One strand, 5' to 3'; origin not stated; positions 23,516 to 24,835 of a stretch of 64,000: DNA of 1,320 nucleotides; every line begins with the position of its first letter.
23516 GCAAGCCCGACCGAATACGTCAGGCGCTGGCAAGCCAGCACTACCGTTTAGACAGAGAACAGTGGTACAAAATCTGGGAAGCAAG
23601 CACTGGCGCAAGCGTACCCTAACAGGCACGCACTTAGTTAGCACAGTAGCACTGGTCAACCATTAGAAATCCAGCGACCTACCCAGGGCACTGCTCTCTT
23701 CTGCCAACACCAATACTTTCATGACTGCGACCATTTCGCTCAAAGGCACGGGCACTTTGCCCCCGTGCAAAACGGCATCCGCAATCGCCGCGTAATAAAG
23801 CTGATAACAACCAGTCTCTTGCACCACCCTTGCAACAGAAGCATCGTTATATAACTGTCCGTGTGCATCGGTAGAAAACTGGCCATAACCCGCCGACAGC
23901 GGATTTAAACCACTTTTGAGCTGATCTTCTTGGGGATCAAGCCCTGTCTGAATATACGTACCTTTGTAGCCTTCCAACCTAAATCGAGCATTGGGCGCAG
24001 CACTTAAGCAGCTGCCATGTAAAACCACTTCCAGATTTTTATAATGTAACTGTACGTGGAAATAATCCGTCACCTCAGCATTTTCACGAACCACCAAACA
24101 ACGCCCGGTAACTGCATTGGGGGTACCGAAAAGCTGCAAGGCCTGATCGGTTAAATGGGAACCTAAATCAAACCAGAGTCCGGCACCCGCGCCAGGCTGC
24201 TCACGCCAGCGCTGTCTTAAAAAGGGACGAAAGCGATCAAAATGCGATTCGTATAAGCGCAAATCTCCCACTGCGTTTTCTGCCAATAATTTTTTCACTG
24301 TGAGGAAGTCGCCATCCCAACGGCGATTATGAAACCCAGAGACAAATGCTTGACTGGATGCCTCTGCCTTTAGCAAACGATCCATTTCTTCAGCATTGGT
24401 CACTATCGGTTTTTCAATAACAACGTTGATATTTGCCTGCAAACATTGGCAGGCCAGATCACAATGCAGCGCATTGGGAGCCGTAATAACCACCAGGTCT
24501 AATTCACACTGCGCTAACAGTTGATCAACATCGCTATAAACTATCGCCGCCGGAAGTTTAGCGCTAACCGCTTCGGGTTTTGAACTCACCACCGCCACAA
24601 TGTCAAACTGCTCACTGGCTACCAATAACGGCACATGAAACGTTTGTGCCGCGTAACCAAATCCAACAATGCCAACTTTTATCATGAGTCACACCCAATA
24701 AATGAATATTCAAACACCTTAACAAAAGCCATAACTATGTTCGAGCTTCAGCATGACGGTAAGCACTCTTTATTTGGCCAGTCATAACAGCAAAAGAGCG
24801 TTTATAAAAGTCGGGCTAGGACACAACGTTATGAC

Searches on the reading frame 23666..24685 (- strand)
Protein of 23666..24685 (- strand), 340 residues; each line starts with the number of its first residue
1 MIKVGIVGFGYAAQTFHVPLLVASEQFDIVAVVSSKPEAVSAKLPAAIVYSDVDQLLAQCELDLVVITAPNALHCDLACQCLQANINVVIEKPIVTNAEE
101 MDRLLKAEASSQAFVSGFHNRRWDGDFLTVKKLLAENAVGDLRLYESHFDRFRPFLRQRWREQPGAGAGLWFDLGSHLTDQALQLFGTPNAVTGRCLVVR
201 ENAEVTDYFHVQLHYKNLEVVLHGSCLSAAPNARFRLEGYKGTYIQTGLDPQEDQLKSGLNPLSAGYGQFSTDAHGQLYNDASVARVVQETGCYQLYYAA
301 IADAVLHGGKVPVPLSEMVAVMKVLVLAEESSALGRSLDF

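Call 93: search_protein_families(library=ncbifam, proteins=[window:23666-24685:-], max_evalue=0.00001)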
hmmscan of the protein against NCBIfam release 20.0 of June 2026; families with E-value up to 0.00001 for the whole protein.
window:23666-24685:- (340 aa): 7 families
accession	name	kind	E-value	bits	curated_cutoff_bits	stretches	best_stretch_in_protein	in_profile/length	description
NF008607.0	PRK11579.1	subfamily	4.1e-101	338.4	330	1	2-332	5-337/346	oxidoreductase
NF007574.0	PRK10206.1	equivalog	1.4e-46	159.2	352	1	2-328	3-332/345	oxidoreductase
TIGR04380.1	myo_inos_iolG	equivalog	7.8e-21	74.3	355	1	1-146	1-149/330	inositol 2-dehydrogenase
NF040723.1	UDP-GlcNAcDh_Arch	equivalog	9.3e-14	51.6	450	1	2-142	1-141/302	UDP-N-acetylglucosamine 3-dehydrogenase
NF052479.1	LevoglcsnDh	equivalog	3.5e-12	45.7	650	1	15-194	27-210/386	levoglucosan dehydrogenase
NF052679.1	InsChiInosDhIolG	equivalog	4.2e-11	42.4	540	1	3-141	4-147/343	bifunctional inositol 2-dehydrogenase/D-chiro-inositol 1-dehydrogenase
NF041392.1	XylDh_Gfo6_Halo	equivalog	7.6e-08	31.5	350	1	2-112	17-133/350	D-xylose 1-dehydrogenase Gfo6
